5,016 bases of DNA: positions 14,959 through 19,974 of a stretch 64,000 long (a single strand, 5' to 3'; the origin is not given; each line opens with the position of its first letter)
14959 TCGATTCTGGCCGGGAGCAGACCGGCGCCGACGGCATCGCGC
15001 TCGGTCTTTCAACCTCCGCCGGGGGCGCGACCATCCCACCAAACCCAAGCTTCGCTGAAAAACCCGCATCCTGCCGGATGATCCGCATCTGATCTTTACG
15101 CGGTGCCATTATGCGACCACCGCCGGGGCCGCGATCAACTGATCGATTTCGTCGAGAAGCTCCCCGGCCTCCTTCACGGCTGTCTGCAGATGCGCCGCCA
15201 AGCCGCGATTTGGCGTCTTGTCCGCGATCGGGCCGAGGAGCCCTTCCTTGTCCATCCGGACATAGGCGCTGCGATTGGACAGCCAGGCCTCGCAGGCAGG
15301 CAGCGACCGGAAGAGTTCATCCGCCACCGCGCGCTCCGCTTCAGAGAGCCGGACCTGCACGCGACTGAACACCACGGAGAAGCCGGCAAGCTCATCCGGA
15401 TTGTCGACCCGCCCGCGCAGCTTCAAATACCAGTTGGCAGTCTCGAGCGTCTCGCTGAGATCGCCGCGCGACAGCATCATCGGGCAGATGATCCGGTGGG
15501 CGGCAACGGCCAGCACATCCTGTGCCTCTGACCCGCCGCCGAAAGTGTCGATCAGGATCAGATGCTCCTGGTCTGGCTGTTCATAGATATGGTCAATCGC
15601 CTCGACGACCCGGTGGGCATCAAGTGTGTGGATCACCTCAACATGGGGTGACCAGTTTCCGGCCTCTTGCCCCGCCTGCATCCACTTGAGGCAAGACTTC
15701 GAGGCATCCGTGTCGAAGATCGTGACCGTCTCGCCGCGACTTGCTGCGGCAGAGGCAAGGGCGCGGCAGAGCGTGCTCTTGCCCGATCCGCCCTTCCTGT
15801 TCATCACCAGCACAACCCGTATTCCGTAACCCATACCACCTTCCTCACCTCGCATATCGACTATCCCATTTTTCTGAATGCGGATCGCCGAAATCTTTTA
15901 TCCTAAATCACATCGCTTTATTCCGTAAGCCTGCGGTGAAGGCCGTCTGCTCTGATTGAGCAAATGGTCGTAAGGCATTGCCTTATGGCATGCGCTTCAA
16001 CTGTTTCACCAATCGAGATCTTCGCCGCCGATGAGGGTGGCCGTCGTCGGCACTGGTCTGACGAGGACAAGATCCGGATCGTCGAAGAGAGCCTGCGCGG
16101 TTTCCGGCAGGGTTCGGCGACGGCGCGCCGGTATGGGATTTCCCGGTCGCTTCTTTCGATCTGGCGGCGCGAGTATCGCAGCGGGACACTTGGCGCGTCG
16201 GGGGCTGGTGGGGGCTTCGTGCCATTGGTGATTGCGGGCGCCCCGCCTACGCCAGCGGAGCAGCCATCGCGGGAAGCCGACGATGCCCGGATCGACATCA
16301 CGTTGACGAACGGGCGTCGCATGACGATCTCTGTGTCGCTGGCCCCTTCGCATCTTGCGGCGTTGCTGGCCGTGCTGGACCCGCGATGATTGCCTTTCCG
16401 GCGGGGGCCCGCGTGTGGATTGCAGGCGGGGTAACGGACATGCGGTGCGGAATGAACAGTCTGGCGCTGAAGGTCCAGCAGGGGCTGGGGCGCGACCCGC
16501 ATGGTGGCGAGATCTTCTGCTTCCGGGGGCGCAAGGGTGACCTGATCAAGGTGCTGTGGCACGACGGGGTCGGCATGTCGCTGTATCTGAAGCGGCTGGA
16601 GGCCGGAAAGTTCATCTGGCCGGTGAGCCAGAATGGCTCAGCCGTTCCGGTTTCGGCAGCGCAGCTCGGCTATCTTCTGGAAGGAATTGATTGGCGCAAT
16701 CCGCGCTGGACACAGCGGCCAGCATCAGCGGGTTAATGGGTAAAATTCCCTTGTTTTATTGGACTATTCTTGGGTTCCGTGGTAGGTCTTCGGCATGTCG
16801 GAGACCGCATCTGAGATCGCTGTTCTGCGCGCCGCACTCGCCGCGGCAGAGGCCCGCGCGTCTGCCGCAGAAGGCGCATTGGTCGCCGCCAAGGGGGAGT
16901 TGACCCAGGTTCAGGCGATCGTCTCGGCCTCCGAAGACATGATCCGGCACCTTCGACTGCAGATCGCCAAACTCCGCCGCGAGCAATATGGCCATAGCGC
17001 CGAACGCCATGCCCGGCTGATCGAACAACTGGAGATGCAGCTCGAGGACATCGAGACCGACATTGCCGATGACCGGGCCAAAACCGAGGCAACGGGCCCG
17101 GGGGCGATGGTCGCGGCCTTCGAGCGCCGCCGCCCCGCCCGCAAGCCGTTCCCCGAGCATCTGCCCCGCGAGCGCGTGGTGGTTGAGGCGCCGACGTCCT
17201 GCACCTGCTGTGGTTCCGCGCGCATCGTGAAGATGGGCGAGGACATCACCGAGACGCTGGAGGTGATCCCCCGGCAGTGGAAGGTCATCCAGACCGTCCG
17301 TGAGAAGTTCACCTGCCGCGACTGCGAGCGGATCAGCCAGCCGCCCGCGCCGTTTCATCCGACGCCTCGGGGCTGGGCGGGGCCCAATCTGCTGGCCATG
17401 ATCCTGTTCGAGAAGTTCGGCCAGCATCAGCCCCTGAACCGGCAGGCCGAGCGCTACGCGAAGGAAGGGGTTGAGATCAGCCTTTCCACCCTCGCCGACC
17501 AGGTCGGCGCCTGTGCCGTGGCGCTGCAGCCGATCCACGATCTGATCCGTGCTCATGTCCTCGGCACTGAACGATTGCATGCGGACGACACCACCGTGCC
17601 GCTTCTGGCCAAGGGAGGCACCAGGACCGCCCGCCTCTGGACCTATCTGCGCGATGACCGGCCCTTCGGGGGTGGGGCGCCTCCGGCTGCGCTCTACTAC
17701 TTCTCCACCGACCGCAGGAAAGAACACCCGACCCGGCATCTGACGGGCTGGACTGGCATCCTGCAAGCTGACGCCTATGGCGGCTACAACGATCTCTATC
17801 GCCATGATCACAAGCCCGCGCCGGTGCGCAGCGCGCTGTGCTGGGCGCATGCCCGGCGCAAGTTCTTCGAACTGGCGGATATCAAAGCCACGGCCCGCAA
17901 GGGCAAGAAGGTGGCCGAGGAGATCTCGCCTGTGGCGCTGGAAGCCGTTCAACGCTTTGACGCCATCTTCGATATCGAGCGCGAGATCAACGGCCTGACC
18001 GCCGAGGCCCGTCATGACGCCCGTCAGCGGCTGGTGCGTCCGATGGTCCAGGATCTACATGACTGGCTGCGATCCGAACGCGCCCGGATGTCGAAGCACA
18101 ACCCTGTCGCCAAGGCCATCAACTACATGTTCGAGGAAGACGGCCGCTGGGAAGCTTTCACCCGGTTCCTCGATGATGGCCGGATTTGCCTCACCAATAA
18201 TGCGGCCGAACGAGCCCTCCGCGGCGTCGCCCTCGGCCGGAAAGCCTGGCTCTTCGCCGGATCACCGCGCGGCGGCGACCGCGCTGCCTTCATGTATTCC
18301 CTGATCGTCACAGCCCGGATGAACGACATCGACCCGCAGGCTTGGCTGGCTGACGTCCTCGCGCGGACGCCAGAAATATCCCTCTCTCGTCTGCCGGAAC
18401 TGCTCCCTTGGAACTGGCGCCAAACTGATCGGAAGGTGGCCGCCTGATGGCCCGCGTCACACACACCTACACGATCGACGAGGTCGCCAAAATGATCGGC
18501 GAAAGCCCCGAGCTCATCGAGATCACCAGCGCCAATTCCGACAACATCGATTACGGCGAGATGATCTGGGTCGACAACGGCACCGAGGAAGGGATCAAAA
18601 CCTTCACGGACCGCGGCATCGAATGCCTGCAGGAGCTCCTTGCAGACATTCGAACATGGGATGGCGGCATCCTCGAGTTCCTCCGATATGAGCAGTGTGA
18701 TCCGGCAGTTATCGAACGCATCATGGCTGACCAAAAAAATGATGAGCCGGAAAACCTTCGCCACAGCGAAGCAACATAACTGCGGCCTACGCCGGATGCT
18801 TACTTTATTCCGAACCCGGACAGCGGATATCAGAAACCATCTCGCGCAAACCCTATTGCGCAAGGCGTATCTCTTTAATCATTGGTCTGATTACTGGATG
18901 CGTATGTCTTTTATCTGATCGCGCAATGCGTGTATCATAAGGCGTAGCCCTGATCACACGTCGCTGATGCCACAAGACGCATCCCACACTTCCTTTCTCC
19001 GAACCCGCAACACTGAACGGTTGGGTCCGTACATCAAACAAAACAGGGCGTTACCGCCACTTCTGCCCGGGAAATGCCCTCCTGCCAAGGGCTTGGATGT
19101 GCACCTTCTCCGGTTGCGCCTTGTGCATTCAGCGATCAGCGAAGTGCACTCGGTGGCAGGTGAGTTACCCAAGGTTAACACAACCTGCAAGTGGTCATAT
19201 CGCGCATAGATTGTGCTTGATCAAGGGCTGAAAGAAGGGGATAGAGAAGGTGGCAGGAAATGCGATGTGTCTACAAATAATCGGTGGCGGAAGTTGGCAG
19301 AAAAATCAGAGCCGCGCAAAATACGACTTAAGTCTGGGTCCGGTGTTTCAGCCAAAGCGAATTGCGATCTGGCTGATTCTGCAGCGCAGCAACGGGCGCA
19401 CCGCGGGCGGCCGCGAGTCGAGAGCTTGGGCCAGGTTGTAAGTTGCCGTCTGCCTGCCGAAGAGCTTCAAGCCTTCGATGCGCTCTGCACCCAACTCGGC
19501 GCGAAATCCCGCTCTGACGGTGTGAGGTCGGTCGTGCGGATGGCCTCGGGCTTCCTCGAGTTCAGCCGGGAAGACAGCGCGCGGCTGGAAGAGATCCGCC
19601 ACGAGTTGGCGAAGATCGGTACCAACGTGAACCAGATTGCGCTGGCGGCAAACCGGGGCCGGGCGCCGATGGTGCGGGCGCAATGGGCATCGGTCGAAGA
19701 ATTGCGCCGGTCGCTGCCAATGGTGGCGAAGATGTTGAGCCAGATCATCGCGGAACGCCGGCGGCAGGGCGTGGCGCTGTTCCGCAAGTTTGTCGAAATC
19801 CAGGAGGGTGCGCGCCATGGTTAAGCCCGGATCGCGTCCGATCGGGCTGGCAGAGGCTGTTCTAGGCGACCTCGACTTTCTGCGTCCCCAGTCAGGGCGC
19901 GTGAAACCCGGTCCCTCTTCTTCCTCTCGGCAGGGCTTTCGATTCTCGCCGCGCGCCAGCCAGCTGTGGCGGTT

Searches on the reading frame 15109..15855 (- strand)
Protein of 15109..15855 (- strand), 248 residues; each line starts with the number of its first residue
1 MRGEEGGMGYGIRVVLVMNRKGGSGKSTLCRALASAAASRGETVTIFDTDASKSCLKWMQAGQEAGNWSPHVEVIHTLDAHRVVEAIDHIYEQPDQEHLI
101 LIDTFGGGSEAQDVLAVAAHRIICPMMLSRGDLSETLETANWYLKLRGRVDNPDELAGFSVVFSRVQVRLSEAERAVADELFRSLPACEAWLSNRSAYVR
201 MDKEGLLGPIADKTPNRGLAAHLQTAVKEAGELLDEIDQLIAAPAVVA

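Call 16: search_protein_families(library=pfam, proteins=[window:15109-15855:-], max_evalue=0.001)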
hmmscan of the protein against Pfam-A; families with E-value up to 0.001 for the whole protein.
window:15109-15855:- (248 aa): 6 families
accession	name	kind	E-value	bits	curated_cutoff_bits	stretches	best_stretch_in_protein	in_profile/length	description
PF07015.17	VirC1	-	4.5e-25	88.8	24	1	15-239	4-227/231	VirC1 protein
PF01656.29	CbiA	-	2.3e-09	37.7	25.4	1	16-93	2-68/125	CobQ/CobB/MinD/ParA nucleotide binding domain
PF09140.17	MipZ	-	2.4e-07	30.8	20.7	1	14-65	2-54/262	ATPase MipZ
PF13614.12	AAA_31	-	2.1e-06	28.2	27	1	13-57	2-46/177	AAA domain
PF10609.15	ParA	-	3.7e-06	27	27.1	1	13-52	4-43/246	NUBPL iron-transfer P-loop NTPase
PF16575.11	CLP1_P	-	2.3e-05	24.8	26.6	1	23-53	4-34/188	mRNA cleavage and polyadenylation factor CLP1 P-loop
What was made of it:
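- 15109..15855 (-): VirC1/ParA-like gene of the Dtr cassette. Pfam VirC1 E 4.5e-25 (call 16).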

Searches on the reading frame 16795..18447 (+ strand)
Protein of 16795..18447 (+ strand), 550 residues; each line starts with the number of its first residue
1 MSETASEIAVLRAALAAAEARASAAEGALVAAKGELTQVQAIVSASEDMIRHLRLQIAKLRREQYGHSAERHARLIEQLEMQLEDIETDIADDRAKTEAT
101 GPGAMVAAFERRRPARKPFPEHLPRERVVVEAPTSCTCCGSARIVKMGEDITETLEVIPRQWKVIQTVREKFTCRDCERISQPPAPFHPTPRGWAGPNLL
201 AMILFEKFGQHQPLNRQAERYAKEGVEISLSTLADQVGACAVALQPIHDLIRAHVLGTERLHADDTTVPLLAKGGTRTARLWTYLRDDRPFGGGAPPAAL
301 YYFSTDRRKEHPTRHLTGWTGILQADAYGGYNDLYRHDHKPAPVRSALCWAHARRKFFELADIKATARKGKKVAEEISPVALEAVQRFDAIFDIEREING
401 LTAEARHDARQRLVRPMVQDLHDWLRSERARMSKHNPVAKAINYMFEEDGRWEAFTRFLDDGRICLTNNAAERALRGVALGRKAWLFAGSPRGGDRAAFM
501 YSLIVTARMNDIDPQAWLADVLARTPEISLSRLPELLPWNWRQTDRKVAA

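Call 16: search_protein_families(library=pfam, proteins=[window:16795-18447:+], max_evalue=0.001)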
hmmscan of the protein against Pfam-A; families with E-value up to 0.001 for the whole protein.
window:16795-18447:+ (550 aa): 4 families
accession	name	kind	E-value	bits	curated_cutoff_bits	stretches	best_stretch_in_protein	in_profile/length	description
PF03050.20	DDE_Tnp_IS66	-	5.4e-87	292.2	23.1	1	193-495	2-283/284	Transposase IS66 family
PF13007.12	LZ_Tnp_IS66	-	8.6e-18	65.3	22.9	1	52-128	1-71/71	Transposase C of IS166 homeodomain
PF13005.12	zf-IS66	-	5.2e-15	56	27.3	1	133-178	1-46/46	zinc-finger binding domain of transposase IS66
PF13817.11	DDE_Tnp_IS66_C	-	2.4e-13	50.4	30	1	502-539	1-39/39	IS66 C-terminal element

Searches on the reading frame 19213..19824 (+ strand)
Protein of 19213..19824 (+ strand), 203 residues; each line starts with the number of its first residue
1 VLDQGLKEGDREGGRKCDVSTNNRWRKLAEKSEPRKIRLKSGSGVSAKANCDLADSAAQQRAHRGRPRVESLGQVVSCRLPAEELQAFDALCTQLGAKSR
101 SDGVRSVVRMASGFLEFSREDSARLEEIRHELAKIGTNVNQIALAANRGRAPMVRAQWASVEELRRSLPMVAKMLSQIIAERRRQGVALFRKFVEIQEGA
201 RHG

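Call 4: search_protein_families(library=pfam, proteins=[window:19213-19824:+], max_evalue=0.1)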
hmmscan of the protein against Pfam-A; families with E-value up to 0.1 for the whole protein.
window:19213-19824:+ (203 aa): 5 families
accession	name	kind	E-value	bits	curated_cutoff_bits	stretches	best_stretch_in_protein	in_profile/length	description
PF07328.17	VirD1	-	3e-06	27.8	28.2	1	66-144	15-91/142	T-DNA border endonuclease VirD1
PF05713.17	MobC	-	5.1e-06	27.3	23.2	1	131-160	3-27/45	Bacterial mobilisation protein (MobC)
PF19514.5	MobC_2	-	0.0052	16.9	27.5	0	62-145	9-97/140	MobC-like protein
PF01402.27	RHH_1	-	0.022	15.2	20.5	0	76-109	2-34/39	Ribbon-helix-helix protein, copG family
PF21983.2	NikA-like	-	0.031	14.8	27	0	120-144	47-70/72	Mobilization protein NikA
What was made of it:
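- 19213..19824 (+): MobC/VirD1-like relaxosome accessory gene upstream of the relaxase. Pfam VirD1 E 3e-6 and MobC E 5e-6 (call 4).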
